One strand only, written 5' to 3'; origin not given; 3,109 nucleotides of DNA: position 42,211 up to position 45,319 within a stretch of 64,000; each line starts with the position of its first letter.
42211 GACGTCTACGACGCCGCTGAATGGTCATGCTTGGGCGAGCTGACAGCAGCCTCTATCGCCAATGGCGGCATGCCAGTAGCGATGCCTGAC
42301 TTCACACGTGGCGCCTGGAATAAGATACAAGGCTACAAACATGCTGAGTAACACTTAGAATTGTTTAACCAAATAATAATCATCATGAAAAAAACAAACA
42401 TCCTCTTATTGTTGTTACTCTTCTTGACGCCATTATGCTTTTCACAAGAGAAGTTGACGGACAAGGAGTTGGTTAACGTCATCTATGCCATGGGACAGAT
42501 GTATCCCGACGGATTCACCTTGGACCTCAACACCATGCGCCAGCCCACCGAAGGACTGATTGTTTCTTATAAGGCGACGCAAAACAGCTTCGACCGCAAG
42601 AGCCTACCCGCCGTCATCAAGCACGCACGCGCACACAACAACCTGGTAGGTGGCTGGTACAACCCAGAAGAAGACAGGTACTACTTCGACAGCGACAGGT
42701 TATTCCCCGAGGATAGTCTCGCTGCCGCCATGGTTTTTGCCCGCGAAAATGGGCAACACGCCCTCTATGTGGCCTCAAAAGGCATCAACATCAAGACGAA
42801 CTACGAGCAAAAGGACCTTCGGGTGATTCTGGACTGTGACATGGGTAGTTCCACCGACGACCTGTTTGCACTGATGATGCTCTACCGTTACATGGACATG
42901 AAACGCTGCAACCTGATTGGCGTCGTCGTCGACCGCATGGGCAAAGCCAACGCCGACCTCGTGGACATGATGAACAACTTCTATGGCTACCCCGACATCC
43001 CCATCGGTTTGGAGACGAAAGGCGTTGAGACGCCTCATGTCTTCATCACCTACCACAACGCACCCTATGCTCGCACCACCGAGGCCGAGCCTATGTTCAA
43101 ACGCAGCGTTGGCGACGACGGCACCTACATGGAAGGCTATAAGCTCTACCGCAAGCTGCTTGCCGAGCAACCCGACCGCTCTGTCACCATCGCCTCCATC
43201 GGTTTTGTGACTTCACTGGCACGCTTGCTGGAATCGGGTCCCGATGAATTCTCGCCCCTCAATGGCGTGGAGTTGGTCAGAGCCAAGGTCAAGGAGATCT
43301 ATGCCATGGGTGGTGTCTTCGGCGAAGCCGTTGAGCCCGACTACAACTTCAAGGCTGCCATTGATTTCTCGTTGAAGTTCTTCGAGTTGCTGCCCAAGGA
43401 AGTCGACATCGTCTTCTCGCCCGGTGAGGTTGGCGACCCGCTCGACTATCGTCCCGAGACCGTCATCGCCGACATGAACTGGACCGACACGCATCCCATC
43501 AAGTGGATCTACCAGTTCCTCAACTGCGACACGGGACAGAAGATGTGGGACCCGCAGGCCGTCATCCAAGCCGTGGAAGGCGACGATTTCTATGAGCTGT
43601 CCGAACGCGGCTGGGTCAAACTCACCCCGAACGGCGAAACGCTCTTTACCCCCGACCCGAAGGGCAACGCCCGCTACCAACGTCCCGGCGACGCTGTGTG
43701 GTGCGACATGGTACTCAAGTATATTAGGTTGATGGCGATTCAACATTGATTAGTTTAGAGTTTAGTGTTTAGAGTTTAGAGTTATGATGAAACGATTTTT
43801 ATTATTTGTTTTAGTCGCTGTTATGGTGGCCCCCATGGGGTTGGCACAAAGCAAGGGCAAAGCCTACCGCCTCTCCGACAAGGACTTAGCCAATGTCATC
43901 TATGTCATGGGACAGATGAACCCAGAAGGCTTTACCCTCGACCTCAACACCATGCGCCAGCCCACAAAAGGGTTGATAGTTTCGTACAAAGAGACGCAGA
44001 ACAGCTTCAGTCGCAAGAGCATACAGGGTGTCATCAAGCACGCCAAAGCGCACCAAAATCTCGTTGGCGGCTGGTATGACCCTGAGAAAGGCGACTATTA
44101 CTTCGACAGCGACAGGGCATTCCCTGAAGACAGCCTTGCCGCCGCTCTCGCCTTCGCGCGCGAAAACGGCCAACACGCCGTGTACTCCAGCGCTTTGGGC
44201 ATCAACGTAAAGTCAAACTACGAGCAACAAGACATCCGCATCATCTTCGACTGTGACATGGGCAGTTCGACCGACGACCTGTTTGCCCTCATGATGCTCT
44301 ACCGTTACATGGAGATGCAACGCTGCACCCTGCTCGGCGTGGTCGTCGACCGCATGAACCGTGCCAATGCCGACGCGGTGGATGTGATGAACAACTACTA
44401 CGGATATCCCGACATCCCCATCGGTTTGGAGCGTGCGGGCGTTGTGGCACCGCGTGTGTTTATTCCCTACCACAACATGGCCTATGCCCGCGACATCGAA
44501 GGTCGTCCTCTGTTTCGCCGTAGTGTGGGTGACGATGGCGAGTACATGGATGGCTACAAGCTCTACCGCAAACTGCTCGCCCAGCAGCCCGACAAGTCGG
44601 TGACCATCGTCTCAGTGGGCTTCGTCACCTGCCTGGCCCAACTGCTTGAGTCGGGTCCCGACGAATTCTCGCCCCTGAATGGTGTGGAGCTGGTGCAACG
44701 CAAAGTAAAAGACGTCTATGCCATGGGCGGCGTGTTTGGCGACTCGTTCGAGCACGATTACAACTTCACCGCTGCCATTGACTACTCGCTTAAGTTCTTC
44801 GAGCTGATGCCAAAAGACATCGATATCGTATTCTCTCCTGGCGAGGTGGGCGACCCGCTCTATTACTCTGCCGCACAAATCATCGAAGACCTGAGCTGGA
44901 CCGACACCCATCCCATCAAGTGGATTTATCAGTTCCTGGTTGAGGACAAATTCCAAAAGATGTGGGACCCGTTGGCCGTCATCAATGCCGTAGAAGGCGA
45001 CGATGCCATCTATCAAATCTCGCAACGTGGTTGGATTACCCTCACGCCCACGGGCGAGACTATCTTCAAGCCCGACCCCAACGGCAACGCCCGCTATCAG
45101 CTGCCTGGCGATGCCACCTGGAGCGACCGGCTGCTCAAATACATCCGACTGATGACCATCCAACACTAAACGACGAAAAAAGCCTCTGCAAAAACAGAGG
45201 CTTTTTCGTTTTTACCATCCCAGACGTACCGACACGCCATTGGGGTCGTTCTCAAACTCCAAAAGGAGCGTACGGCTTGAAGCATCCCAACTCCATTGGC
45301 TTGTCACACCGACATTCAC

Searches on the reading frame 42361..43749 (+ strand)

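Call 52: search_protein_families(library=pfam, proteins=[window:42361-43749:+], max_evalue=0.001)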
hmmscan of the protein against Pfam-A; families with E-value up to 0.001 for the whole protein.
window:42361-43749:+ (462 aa): 1 family
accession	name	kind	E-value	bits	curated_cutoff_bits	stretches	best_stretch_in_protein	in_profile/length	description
PF01156.24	IU_nuc_hydro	-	1.6e-10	41.6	34.2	1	155-322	1-152/297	Inosine-uridine preferring nucleoside hydrolase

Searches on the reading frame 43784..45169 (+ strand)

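Call 52: search_protein_families(library=pfam, proteins=[window:43784-45169:+], max_evalue=0.001)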
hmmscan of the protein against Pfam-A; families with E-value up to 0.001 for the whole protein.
window:43784-45169:+ (461 aa): 1 family
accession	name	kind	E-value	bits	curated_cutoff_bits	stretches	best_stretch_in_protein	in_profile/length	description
PF01156.24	IU_nuc_hydro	-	2.1e-10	41.2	34.2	1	153-324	1-152/297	Inosine-uridine preferring nucleoside hydrolase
